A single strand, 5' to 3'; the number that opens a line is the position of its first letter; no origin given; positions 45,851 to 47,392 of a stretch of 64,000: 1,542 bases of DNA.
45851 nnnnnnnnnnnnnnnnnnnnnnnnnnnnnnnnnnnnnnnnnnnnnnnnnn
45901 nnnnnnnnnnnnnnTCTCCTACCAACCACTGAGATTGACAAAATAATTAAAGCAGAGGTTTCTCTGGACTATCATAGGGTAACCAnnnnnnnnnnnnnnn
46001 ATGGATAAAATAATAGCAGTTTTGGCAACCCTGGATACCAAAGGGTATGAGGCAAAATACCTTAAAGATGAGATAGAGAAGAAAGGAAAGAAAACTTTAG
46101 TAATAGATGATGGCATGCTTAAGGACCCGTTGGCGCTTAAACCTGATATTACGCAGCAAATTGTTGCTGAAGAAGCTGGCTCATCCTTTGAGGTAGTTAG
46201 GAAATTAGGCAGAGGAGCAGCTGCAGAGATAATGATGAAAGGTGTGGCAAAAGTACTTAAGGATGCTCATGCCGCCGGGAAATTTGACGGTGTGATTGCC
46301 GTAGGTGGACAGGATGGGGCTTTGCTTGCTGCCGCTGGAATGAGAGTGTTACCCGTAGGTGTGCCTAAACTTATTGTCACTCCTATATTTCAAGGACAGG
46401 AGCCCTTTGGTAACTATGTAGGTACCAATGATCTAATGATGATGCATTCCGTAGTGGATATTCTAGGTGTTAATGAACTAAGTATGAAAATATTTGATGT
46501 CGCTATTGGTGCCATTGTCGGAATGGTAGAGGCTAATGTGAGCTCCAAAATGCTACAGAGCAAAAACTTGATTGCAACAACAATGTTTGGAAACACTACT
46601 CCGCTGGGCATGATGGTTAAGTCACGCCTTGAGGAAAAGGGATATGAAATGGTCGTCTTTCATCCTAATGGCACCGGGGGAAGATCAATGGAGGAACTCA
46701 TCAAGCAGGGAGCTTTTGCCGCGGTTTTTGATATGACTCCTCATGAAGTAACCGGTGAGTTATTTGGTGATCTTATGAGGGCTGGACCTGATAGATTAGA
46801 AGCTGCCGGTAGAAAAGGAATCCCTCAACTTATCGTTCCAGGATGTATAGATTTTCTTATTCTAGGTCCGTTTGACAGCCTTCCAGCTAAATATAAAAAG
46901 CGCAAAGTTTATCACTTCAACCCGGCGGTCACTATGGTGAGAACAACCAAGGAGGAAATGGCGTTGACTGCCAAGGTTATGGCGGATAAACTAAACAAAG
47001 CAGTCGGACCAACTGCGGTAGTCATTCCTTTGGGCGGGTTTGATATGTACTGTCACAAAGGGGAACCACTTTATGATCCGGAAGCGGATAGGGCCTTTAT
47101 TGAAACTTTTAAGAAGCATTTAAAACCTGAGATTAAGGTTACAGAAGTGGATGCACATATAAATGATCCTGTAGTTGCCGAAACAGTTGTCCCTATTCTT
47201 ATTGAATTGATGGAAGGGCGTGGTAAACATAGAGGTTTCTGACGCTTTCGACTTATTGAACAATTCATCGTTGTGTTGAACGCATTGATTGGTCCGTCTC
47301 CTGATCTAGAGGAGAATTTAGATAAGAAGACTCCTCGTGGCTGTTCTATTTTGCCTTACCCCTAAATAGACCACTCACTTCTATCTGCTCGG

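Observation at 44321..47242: Glycine riboswitch in front of an M20 hydrolase and a UPF0261 protein instead of gcv or transport genes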

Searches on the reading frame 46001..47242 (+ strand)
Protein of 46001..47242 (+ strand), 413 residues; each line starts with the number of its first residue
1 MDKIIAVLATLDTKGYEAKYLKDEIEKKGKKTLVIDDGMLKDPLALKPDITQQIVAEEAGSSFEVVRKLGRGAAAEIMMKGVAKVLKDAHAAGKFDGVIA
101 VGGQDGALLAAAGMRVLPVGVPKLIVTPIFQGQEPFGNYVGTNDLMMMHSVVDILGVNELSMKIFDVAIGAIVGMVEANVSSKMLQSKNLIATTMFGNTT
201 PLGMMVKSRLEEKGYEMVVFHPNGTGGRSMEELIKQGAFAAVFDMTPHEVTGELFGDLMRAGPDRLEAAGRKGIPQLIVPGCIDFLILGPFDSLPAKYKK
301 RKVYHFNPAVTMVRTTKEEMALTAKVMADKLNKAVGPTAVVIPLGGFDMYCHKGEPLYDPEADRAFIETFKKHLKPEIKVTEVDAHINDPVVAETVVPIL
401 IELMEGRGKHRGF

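Call 10: search_protein_families(library=pfam, proteins=[window:46001-47242:+], max_evalue=0.01)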
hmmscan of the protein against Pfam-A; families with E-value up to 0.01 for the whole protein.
window:46001-47242:+ (413 aa): 3 families
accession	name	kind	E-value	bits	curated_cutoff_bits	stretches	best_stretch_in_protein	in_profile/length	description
PF23189.1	UPF0261_C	-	5.4e-80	268.2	27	1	188-404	1-218/218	Uncharacterised protein family (UPF0261) C-terminal domain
PF06792.17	UPF0261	-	6.8e-48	163.4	27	1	4-179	2-174/176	Uncharacterised protein family (UPF0261) N-terminal domain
PF00465.25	Fe-ADH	-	0.0028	17.7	31.3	0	18-103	11-89/168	Iron-containing alcohol dehydrogenase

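Call 11: search_protein_families(library=ncbifam, proteins=[window:46001-47242:+], max_evalue=0.01)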
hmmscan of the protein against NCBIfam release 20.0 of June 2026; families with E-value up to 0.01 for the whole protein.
window:46001-47242:+ (413 aa): 4 families
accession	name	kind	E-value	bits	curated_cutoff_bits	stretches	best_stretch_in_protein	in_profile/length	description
NF002674.0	PRK02399.1-2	subfamily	4e-141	470.5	335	1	3-408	3-405/410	hypothetical protein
NF002676.0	PRK02399.1-4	equivalog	3.9e-104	348.8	556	1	2-406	4-407/415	hypothetical protein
NF002673.0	PRK02399.1-1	equivalog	9.8e-91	304.7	520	1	2-404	2-399/404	hypothetical protein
NF002675.0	PRK02399.1-3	equivalog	1.2e-75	254.8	648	1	4-402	3-394/398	hypothetical protein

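Call 58: search_solved_structures(query=window:46001-47242:+, max_evalue=0.00001)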
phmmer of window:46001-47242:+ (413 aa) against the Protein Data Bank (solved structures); distinct sequences matched with E-value up to 0.00001: 4.
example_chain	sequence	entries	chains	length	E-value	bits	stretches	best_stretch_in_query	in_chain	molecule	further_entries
9mpy_A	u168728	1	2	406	2.9e-64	220.9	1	6-404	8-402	UPF0261 domain-containing protein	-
3wrw_A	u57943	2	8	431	4.5e-58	200.5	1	71-403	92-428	Tm-1 protein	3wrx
3wry_A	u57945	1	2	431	4.6e-58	200.5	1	71-403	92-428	Tm-1 protein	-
3wrv_A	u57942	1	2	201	2.1e-16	63.3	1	71-179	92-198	Tm-1 protein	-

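Call 77: search_solved_structures(query=window:46001-47242:+, max_evalue=1e-50, show_alignments=1)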
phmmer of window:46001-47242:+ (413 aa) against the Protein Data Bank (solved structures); distinct sequences matched with E-value up to 1e-50: 3.
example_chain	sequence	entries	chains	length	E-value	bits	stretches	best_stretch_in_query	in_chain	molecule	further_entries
9mpy_A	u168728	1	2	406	2.9e-64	220.9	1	6-404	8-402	UPF0261 domain-containing protein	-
3wrw_A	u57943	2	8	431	4.5e-58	200.5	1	71-403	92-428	Tm-1 protein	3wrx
3wry_A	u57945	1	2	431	4.6e-58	200.5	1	71-403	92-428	Tm-1 protein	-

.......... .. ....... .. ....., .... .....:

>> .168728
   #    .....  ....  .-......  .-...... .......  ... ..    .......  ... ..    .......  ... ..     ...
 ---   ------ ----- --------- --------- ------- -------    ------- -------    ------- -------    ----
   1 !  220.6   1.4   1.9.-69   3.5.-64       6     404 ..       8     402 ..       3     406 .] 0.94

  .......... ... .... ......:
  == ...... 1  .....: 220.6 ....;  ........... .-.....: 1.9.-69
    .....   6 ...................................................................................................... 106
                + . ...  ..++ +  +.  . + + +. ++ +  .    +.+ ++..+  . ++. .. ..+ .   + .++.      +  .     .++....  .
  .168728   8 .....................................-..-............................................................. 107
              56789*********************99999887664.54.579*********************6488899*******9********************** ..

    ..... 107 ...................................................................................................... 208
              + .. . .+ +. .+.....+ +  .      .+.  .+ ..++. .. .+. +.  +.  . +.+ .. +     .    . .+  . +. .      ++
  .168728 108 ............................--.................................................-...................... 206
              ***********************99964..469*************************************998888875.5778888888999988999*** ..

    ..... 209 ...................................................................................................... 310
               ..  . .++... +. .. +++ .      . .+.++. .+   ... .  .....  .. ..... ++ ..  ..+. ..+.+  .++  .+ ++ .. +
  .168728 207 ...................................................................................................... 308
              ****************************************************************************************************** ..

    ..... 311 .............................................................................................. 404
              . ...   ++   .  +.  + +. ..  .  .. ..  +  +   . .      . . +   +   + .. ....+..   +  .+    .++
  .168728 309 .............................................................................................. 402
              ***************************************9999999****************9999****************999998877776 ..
